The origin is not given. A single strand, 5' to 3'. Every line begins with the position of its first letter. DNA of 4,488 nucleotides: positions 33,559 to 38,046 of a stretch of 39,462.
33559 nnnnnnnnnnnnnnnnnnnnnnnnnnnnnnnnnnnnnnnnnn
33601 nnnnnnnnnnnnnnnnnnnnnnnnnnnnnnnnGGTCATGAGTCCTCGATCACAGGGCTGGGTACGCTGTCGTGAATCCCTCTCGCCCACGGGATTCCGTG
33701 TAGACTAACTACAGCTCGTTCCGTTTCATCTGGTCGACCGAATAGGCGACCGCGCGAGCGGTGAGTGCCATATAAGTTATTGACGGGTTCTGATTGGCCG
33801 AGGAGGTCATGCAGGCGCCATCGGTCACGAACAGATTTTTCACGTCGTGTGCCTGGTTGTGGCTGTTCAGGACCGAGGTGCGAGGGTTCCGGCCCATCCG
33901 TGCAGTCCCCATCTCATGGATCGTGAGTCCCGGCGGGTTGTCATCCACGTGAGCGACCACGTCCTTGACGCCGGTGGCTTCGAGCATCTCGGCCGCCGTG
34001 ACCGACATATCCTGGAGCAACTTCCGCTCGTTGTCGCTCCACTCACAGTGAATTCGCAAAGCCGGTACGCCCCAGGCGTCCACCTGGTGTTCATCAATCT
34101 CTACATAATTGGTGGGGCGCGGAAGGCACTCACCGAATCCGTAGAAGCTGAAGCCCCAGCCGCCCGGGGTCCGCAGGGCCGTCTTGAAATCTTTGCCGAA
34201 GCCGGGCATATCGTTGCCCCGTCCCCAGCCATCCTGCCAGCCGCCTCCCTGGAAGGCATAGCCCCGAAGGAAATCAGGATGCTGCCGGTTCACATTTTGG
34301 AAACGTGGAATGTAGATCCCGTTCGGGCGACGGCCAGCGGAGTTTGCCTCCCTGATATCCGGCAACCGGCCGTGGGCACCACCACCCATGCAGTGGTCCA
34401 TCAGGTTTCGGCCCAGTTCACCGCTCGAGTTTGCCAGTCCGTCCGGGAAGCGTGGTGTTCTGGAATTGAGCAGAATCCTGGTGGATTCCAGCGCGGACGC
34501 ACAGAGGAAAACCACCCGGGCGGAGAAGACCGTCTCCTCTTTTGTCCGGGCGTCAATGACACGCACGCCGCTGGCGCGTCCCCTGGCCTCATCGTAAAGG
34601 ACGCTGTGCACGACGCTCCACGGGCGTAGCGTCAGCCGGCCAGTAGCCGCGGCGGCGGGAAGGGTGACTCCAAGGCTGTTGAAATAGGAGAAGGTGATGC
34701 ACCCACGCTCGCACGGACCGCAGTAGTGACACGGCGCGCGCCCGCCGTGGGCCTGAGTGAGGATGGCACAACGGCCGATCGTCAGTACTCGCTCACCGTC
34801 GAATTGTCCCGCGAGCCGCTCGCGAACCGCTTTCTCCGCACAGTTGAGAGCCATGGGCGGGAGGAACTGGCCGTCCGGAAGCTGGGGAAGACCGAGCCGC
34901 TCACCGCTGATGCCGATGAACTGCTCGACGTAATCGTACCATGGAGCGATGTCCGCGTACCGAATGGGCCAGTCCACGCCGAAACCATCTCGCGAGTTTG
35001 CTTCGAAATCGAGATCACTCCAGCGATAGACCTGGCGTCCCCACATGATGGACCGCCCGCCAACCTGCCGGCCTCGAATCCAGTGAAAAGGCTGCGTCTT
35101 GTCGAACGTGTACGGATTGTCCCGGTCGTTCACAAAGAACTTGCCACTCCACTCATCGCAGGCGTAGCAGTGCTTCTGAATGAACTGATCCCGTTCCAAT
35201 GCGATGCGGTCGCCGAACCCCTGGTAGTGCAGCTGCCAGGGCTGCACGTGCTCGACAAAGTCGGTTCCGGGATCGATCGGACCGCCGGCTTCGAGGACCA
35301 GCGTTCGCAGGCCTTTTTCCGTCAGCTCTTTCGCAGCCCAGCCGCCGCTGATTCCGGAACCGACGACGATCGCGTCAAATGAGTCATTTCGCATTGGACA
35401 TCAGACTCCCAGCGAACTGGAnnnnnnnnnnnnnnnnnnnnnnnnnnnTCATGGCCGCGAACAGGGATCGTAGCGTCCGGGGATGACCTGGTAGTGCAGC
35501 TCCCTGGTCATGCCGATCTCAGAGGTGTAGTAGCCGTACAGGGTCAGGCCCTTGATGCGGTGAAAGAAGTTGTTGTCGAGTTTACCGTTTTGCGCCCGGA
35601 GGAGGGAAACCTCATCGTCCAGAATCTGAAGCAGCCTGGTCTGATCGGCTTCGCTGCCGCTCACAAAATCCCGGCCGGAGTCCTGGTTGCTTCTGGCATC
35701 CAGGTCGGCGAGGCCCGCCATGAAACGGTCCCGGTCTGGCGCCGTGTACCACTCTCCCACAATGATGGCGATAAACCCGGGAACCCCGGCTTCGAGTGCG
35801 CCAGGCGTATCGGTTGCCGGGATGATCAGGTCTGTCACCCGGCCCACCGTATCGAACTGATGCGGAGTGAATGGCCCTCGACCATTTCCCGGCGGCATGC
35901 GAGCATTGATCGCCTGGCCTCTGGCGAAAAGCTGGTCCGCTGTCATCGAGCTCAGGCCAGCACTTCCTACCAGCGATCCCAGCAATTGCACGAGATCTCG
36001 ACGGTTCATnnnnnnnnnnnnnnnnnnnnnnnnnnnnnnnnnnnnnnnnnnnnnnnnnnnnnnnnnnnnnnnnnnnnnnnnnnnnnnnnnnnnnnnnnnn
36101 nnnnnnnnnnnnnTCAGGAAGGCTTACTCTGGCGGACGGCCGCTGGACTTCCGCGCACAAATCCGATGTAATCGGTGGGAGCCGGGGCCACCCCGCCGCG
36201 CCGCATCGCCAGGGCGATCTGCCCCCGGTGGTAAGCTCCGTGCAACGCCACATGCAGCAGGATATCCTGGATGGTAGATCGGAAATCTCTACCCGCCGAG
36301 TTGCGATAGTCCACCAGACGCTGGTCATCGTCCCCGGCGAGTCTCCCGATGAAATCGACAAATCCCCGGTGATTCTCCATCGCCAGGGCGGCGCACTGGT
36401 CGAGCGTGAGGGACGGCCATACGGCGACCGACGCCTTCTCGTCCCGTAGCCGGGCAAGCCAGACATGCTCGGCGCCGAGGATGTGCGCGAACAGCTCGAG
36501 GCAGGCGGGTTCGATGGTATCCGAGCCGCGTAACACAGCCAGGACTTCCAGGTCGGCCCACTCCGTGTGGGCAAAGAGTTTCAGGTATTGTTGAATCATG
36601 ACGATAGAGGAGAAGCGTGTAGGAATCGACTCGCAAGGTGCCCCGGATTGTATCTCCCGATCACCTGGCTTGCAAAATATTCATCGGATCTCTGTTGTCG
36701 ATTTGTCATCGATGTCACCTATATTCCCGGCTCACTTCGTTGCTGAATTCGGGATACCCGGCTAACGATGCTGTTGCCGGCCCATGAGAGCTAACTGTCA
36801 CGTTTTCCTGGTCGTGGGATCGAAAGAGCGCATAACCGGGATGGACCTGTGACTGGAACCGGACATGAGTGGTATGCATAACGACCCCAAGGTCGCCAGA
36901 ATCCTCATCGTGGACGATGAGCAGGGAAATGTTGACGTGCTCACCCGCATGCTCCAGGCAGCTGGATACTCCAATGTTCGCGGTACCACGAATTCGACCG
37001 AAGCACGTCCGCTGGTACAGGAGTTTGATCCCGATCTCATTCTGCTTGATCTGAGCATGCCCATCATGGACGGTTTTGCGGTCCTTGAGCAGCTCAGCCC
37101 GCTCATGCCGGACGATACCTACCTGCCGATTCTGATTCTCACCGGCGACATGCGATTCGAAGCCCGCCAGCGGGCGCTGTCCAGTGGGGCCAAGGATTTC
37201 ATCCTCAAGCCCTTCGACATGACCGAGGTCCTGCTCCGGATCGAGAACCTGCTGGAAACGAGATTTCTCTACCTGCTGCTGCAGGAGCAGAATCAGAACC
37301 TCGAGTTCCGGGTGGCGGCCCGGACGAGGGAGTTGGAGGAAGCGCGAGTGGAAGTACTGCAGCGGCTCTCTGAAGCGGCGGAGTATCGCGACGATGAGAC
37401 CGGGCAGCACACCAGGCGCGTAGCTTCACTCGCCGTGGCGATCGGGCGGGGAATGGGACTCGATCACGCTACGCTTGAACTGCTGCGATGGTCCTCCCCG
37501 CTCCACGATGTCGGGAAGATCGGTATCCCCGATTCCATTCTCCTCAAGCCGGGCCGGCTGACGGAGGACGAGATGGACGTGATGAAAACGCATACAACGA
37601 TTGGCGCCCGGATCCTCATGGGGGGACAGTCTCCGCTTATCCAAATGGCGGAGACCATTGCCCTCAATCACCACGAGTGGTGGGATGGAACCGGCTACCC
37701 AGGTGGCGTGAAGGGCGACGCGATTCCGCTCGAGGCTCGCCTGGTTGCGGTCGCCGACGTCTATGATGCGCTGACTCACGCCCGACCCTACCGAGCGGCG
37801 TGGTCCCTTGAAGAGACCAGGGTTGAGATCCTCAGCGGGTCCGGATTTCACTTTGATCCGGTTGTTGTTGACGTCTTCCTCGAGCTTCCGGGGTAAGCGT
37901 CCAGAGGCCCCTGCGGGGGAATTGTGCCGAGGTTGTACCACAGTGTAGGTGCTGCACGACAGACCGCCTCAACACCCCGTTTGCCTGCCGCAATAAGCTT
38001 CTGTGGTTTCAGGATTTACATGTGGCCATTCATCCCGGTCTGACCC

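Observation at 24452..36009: Candidate periplasmic, FAD-driven 3-keto-glycoside (oxidation/elimination/hydration) glycan cleavage cluster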

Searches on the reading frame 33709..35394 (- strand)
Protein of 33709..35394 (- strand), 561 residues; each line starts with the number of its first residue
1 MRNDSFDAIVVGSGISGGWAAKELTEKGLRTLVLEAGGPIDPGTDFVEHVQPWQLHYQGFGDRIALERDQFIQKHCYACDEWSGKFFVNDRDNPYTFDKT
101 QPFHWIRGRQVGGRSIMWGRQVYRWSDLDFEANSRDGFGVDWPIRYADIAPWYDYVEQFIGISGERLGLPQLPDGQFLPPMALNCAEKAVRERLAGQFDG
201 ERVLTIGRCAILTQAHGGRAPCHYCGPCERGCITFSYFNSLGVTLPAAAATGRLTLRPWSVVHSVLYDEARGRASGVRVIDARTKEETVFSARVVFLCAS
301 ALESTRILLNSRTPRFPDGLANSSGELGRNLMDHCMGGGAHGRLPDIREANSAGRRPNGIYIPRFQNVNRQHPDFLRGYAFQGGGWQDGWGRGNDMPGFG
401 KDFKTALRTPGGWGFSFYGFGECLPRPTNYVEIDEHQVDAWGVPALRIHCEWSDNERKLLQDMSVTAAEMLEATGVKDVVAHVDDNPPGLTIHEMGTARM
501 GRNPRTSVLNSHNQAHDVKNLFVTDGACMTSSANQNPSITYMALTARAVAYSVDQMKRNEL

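Call 5: search_protein_families(library=pfam, proteins=[window:33709-35394:-], max_evalue=0.01)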
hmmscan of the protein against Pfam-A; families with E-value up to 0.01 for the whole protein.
window:33709-35394:- (561 aa): 5 families
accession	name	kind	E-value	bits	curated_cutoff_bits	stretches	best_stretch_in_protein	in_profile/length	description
PF05199.19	GMC_oxred_C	-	1.1e-22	81.5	24.6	1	425-544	1-138/139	GMC oxidoreductase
PF00732.25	GMC_oxred_N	-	8.2e-13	49.1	23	1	19-335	14-217/218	GMC oxidoreductase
PF00890.30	FAD_binding_2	-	7.7e-05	22.5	20.4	1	7-39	1-33/414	FAD binding domain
PF01266.30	DAO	-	0.00017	21.7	27.9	1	7-40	1-34/353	FAD dependent oxidoreductase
PF13450.12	NAD_binding_8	-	0.00048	20.8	21.9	1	10-37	1-28/68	NAD(P)-binding Rossmann-like domain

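Call 6: search_protein_families(library=ncbifam, proteins=[window:33709-35394:-], max_evalue=0.01)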
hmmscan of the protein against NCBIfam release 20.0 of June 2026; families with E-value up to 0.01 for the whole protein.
window:33709-35394:- (561 aa): 12 families
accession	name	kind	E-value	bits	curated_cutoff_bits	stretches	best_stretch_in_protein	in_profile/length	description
NF058674.1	CholsOxChoxAB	equivalog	1.2e-15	57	850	2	468-551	450-531/535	cholesterol oxidase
TIGR02462.1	pyranose_ox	equivalog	1.7e-13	50.3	544.9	1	420-555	411-546/548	pyranose oxidase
NF002550.0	PRK02106.1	subfamily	8.2e-12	44.4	605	1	492-548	472-529/563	choline dehydrogenase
TIGR03970.1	mycofact_MftG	equivalog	2.7e-09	36.5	387.45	1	433-550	358-484/487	mycofactocin dehydrogenase MftG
TIGR04542.1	GMC_mycofac_2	equivalog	1.3e-07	31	400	0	453-547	328-420/425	mycofactocin system GMC family oxidoreductase MftG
TIGR01810.1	betA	equivalog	1.5e-07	30.5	732.1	0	250-311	205-263/532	choline dehydrogenase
TIGR02032.1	GG-red-SF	subfamily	4.5e-05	23.3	158.8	1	6-36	1-31/297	geranylgeranyl reductase family protein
NF053717.1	VnlPnlRedVprA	equivalog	6e-05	22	600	1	2-48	3-49/481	vinyl phenol reductase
TIGR02730.1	carot_isom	equivalog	0.00063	18.7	586.9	1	6-36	1-31/493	carotenoid isomerase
NF007450.0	PRK10015.1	subfamily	0.001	17.9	466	1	1-38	1-38/429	FAD-dependent oxidoreductase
NF007542.0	PRK10157.1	subfamily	0.0047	15.7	610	1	1-38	1-38/428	FAD-dependent oxidoreductase FixC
NF005508.0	PRK07121.1-1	equivalog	0.0054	15.3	537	1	4-36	19-51/497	FAD-binding protein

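Call 10: search_solved_structures(query=window:33709-35394:-, max_evalue=0.001, show_alignments=2)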
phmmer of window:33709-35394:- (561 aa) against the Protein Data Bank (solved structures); distinct sequences matched with E-value up to 0.001: 47.
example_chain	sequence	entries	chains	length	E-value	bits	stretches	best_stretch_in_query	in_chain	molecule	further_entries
6a2u_B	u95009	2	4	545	9.6e-32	113.4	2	6-336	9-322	Glucose dehydrogenase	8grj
8hdd_A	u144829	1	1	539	9.7e-32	113.4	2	6-336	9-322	Glucose dehydrogenase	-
8k6k_A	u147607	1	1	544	2.3e-30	108.9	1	5-557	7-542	Fructose dehydrogenase (N1146A) large subunit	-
7w2j_A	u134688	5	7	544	2.9e-30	108.5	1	5-557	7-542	Fructose dehydrogenase large subunit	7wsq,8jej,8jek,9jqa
8xcm_A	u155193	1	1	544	3e-30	108.4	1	5-557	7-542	Fructose dehydrogenase large subunit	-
8k6j_A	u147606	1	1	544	8.4e-30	107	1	5-557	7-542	Fructose dehydrogenase (H1147A) large subunit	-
8xcn_A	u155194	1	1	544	4.1e-29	104.7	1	5-557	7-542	Fructose dehydrogenase large subunit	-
9fl2_A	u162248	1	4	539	2.2e-11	46.1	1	418-550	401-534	pyranose oxidase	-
7dve_A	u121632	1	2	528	1.4e-10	43.4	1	429-556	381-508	6'''-hydroxyparomomycin C oxidase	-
7qf8_A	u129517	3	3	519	4.8e-10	41.7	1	429-550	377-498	GMC oxidoreductase family protein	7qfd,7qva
8qve_A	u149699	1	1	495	9.5e-08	34.1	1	427-548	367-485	Pyranose oxidase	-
4mih_A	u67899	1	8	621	1.5e-06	30.2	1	416-548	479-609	Pyranose 2-oxidase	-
4mif_A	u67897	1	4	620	1.5e-06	30.2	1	416-548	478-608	Pyranose 2-oxidase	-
4mig_A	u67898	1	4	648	1.6e-06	30.1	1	416-548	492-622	Pyranose 2-oxidase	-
1b4v_A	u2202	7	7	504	1.5e-05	26.9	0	512-551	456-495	PROTEIN (CHOLESTEROL OXIDASE) | CHOLESTEROL OXIDASE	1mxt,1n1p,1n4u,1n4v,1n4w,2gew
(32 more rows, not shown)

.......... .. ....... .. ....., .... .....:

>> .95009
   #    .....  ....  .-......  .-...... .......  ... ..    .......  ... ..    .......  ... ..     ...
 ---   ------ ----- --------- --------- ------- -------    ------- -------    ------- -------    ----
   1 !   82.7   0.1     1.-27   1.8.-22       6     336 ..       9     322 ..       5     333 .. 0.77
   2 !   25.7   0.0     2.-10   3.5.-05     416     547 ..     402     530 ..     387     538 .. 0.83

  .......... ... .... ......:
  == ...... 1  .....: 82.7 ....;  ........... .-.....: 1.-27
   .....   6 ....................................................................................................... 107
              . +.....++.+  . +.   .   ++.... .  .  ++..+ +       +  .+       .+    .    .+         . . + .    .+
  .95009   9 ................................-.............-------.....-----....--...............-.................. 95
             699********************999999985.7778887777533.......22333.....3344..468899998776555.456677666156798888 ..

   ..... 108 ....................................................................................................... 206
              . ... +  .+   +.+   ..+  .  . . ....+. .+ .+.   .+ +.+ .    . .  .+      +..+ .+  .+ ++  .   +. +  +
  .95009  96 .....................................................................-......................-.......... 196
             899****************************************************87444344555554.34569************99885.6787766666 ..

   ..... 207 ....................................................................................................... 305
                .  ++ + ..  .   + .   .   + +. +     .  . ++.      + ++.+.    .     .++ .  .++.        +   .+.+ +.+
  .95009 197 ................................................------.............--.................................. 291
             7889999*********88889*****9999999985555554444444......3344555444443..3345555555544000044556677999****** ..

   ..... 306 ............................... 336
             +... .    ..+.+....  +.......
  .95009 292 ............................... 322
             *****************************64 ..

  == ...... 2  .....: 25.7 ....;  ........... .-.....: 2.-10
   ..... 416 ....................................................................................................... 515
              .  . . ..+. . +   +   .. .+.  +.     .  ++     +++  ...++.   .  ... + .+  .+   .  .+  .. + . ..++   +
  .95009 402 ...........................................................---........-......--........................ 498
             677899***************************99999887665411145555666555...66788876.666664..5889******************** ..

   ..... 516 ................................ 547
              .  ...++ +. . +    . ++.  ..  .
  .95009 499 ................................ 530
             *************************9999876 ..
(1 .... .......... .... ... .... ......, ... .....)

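Call 26: find_related_loci(query=window:33709-35394:-, collection=genome_contigs, flank=10000)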
Query window:33709-35394:- (561 aa) in genome_contigs; peptide patterns used: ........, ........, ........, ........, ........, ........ (x = any residue, [..] = any of these).
599 stretches matched a pattern (row limit reached: there are more); 596 encode a relative of the query (tblastn E <= 1e-3); the best 80 are kept; 80 distinct loci.
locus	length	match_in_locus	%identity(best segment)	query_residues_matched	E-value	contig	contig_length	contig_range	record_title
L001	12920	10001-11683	77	1-561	0e+0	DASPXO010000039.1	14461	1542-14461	MAG TPA_asm: Gemmatimonadales bacterium isolate SMAG_U11569 k141_716580, whole genome shotgun sequence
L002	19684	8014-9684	79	5-561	0e+0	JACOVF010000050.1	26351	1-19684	MAG: Gemmatimonadetes bacterium isolate NC_groundwater_93_Ag_S2p5_70_173 S_2p5_S6_170907_scaffold_706352, whole genome s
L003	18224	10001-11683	78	1-561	0e+0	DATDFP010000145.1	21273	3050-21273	MAG TPA_asm: Gemmatimonadales bacterium isolate SMAG_U229 k141_846470, whole genome shotgun sequence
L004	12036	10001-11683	78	1-561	0e+0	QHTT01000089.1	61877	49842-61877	MAG: Gemmatimonadetes bacterium isolate AG45 14_1009_05_20cm_scaffold_494_curated, whole genome shotgun sequence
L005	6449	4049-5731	78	1-561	0e+0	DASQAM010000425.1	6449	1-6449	MAG TPA_asm: Gemmatimonadales bacterium isolate SMAG_U11645 k141_785252, whole genome shotgun sequence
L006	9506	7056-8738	78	1-561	0e+0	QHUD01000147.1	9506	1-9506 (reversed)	MAG: Gemmatimonadetes bacterium isolate AG36 14_0927_12_20cm_scaffold_10300_curated, whole genome shotgun sequence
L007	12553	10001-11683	78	1-561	0e+0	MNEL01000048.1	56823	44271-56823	MAG: Gemmatimonadetes bacterium 13_1_40CM_69_22 13_1_40cm_scaffold_200, whole genome shotgun sequence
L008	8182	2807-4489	78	1-561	0e+0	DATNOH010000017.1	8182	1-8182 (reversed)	MAG TPA_asm: Gemmatimonadales bacterium isolate SMAG_U11526 k141_2327365, whole genome shotgun sequence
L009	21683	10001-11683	78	1-561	0e+0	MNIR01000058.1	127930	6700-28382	MAG: Gemmatimonadetes bacterium 13_1_20CM_4_69_16 13_1_20cm_4_scaffold_59, whole genome shotgun sequence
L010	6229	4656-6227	77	1-524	0e+0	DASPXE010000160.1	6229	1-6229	MAG TPA_asm: Gemmatimonadales bacterium isolate SMAG_U11559 k141_1308346, whole genome shotgun sequence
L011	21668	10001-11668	77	6-561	0e+0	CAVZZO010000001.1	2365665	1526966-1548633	MAG: uncultured Gemmatimonadales bacterium isolate MFD01721.bin.1.83 genome assembly, contig: contig_14833, whole genome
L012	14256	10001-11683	73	1-561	0e+0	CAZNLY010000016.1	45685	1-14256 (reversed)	MAG TPA_asm: uncultured Gemmatimonadaceae bacterium isolate binchicken_co118_95 genome assembly, contig: NODE_714_length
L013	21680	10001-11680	72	2-561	0e+0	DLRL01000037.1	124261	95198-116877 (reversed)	MAG TPA_asm: Gemmatimonadales bacterium UBA7889 UBA7889_contig_11016, whole genome shotgun sequence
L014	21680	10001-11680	71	2-561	0e+0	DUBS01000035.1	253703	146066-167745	MAG TPA_asm: Gemmatimonadetes bacterium isolate UWMA-0308 NODE_42_length_253703_cov_0.142864, whole genome shotgun seque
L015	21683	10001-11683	70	1-561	0e+0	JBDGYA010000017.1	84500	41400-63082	MAG: Gemmatimonadota bacterium isolate M3-30_Bin_280 M3-30_Bin_280_scaffold_467, whole genome shotgun sequence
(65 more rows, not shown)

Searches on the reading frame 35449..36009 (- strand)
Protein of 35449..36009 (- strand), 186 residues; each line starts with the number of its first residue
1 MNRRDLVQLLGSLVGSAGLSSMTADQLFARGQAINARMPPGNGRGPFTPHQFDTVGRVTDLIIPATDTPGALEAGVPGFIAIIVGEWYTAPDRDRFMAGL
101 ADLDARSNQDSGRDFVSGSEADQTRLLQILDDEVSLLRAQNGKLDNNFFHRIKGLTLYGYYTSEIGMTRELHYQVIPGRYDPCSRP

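Call 5: search_protein_families(library=pfam, proteins=[window:35449-36009:-], max_evalue=0.01)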
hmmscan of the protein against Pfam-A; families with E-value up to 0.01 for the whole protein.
window:35449-36009:- (186 aa): 1 family
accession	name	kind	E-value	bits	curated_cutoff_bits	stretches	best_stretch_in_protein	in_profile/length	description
PF13618.11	Gluconate_2-dh3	-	4.9e-34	118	23.4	1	49-178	1-135/135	Gluconate 2-dehydrogenase subunit 3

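Call 6: search_protein_families(library=ncbifam, proteins=[window:35449-36009:-], max_evalue=0.01)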
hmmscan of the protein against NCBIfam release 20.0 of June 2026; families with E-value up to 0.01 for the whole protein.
window:35449-36009:- (186 aa): 0 families

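Call 85: search_solved_structures(query=window:35449-36009:-, max_evalue=1, show_alignments=1)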
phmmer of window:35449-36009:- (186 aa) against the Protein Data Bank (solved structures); distinct sequences matched with E-value up to 1: 0.

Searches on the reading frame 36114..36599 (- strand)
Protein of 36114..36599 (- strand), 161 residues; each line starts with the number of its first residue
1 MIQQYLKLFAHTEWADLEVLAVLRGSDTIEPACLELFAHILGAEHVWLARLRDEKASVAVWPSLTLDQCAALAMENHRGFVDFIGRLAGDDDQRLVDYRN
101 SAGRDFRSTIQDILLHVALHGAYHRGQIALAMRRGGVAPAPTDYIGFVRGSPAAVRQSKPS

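Call 8: search_protein_families(library=pfam, proteins=[window:36114-36599:-], max_evalue=0.01)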
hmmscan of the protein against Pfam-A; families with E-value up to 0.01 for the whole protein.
window:36114-36599:- (161 aa): 2 families
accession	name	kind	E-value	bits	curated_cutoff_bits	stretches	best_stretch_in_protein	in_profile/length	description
PF05163.17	DinB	-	1.5e-13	51.5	23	1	34-148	43-158/165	DinB family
PF12867.12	DinB_2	-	3.5e-06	27.9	24.8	1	32-128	31-128/128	DinB superfamily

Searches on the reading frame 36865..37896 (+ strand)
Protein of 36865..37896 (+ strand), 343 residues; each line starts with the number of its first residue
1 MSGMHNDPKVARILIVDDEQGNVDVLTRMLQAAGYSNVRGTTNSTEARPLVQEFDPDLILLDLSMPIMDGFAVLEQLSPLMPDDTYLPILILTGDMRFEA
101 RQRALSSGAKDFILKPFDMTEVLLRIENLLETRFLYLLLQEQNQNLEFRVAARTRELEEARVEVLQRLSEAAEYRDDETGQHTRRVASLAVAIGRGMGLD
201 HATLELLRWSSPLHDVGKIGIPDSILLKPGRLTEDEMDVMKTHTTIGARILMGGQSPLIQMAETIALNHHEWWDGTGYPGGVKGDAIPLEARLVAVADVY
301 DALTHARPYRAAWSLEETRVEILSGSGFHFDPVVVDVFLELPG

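Call 8: search_protein_families(library=pfam, proteins=[window:36865-37896:+], max_evalue=0.01)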
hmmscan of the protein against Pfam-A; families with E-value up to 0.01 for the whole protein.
window:36865-37896:+ (343 aa): 3 families
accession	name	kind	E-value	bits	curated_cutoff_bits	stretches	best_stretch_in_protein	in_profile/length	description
PF13487.12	HD_5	-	9.6e-34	117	27.2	1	168-334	3-170/170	HD domain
PF00072.30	Response_reg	-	2.4e-25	89.3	30.2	1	13-126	1-110/111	Response regulator receiver domain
PF01966.28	HD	-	8.2e-21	74.9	22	1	180-302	2-115/116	HD domain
